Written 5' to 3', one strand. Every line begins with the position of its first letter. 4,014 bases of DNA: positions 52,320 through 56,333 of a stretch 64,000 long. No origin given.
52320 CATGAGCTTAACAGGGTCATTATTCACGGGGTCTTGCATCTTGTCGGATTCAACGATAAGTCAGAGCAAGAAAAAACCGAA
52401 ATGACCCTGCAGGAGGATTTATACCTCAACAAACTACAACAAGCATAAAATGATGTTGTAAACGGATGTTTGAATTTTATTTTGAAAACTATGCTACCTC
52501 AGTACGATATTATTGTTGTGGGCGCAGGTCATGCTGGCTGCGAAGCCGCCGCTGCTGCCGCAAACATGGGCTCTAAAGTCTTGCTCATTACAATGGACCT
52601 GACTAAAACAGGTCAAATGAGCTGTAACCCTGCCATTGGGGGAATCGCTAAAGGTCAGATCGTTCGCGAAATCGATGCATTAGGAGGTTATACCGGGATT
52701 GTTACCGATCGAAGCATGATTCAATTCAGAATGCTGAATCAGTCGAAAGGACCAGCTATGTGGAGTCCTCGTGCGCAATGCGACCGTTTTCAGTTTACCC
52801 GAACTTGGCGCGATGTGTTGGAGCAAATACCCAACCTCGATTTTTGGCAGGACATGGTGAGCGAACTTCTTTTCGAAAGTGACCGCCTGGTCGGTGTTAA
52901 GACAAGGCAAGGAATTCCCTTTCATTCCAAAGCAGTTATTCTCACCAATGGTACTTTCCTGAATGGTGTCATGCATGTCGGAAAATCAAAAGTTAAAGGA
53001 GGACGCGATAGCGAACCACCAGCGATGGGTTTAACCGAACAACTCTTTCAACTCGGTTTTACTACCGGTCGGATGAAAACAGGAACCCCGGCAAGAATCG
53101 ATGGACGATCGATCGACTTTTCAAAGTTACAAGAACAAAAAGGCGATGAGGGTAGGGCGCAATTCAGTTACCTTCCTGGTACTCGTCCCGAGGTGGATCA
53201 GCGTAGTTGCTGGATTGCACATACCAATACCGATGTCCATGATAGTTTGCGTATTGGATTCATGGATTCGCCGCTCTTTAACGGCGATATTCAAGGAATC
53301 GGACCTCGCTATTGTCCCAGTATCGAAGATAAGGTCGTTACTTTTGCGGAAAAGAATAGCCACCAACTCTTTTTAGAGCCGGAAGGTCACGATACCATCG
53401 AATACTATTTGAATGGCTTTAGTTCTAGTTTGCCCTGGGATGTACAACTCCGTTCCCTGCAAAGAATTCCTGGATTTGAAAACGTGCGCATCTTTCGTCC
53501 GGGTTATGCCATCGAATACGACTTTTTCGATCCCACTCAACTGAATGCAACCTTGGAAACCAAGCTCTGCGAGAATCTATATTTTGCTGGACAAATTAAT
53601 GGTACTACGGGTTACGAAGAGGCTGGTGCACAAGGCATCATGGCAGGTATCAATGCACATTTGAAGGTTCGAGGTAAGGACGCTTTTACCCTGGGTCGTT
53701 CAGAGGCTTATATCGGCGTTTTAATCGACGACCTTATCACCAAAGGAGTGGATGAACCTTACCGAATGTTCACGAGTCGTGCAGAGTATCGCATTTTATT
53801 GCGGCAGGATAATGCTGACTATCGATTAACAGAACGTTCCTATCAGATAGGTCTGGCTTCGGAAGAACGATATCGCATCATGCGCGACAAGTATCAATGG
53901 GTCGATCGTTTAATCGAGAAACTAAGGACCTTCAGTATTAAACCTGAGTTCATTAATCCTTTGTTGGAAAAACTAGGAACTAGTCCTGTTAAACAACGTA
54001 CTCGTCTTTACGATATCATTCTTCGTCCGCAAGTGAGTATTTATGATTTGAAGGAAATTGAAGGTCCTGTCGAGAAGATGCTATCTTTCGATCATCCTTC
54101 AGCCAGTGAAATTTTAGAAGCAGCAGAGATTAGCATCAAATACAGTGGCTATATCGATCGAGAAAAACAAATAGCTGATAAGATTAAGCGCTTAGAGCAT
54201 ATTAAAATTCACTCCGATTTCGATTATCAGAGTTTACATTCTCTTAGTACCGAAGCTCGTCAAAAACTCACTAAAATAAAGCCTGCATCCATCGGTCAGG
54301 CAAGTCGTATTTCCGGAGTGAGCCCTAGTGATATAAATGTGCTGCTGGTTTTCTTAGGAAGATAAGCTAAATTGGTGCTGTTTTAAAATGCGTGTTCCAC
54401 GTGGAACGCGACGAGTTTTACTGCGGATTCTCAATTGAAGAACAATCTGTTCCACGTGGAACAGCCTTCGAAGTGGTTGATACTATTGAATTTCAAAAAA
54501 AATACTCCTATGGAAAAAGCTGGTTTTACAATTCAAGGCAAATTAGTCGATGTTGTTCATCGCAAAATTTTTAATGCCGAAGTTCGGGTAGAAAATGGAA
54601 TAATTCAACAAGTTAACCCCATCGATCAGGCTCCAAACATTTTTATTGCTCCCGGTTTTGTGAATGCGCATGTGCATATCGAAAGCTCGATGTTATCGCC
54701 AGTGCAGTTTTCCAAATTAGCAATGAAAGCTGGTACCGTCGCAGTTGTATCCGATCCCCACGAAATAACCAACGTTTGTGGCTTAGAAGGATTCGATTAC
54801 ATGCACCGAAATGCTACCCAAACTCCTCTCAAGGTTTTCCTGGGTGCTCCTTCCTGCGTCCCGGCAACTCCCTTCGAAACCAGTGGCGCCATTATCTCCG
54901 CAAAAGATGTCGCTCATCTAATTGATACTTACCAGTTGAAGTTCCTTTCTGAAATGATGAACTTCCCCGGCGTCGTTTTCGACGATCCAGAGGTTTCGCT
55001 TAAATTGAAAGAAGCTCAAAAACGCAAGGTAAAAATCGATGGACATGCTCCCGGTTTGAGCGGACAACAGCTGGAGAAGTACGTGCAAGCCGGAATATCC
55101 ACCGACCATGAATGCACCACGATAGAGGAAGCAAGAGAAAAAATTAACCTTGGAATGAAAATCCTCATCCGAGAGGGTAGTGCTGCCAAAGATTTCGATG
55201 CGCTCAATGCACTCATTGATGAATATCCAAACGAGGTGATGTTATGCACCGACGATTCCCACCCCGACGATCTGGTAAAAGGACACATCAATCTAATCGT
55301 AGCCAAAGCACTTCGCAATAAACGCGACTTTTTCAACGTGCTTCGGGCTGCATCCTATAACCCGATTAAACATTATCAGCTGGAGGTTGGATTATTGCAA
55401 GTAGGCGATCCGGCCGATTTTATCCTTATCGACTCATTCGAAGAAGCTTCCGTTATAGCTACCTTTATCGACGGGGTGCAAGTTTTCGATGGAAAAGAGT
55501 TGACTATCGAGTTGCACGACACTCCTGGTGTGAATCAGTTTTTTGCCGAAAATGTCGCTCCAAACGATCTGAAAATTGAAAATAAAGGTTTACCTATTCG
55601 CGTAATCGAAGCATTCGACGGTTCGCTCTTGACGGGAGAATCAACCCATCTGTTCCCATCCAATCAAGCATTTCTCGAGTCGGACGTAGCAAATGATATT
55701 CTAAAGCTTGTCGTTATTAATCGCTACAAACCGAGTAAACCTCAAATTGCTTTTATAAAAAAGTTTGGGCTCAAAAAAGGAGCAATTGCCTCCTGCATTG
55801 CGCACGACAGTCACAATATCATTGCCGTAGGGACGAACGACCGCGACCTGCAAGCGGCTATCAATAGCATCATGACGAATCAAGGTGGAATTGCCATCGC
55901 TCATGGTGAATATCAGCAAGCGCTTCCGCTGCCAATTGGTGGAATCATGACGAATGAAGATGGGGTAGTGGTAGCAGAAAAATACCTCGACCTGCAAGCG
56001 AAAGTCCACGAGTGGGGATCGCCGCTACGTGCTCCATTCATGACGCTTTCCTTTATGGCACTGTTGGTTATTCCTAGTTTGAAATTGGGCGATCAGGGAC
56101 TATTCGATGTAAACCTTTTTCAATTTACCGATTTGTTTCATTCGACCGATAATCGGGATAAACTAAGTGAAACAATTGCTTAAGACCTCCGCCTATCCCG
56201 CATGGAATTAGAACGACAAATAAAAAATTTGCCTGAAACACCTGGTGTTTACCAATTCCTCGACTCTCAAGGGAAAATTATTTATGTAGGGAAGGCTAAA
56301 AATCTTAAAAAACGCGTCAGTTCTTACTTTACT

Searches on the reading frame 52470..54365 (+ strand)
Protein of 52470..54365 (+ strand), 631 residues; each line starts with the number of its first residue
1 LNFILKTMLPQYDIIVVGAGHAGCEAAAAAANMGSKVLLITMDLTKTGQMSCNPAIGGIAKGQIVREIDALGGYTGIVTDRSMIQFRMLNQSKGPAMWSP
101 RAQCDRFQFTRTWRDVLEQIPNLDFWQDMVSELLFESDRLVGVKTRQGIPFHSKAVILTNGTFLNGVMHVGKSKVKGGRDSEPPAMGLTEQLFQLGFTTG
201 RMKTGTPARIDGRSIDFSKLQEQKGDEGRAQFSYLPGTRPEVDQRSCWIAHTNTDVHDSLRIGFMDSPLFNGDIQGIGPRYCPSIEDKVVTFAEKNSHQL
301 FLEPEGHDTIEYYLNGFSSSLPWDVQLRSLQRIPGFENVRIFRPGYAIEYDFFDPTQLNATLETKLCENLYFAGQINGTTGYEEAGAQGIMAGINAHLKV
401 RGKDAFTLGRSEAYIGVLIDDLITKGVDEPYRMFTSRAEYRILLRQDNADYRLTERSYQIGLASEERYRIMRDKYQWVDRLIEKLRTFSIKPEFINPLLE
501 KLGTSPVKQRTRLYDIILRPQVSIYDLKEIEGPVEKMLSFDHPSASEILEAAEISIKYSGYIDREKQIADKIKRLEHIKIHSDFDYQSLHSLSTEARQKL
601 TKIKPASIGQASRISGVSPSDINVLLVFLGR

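Call 81: search_protein_families(library=pfam, proteins=[window:52470-54365:+], max_evalue=0.00001)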
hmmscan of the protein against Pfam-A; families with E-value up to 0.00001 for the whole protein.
window:52470-54365:+ (631 aa): 4 families
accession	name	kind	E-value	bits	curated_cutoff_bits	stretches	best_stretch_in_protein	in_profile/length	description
PF01134.28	GIDA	-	2.8e-159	530.8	22.1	1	13-404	1-391/391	Glucose inhibited division protein A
PF13932.14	SAM_GIDA_C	-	2.1e-26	92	27.1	1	571-626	2-57/57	tRNA modifying enzyme MnmG/GidA C-terminal helical bundle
PF21680.2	GIDA_C_1st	-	1e-19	71.5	24.7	1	465-566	1-96/96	tRNA modifying enzyme MnmG/GidA C-terminal helical domain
PF12831.13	FAD_oxidored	-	1.1e-07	32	27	1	13-198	1-180/416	FAD dependent oxidoreductase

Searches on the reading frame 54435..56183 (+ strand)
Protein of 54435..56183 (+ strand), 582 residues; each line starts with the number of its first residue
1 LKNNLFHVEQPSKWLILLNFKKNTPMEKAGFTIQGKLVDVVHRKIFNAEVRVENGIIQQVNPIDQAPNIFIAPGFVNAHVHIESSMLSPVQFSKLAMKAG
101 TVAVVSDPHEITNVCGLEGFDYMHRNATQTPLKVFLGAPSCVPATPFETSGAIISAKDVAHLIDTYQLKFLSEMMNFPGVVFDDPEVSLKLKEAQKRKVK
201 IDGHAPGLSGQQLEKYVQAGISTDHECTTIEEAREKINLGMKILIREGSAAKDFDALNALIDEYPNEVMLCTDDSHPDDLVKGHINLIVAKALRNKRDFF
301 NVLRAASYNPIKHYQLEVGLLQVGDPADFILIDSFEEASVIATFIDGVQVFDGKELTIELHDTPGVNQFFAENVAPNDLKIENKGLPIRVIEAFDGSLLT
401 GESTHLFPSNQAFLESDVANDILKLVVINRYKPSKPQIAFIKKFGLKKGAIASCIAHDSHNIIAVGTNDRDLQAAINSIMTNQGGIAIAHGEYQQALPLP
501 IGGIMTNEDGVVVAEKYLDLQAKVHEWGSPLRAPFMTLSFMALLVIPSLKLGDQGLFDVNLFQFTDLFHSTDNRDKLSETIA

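Call 81: search_protein_families(library=pfam, proteins=[window:54435-56183:+], max_evalue=0.00001)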
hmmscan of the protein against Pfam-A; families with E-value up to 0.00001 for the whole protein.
window:54435-56183:+ (582 aa): 2 families
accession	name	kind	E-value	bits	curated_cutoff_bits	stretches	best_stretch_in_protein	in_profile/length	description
PF13382.11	Adenine_deam_C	-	5.1e-55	185.9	27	1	398-562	2-168/169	Adenine deaminase C-terminal domain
PF01979.26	Amidohydro_1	-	1.4e-35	123.6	25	1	70-350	1-345/345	Amidohydrolase family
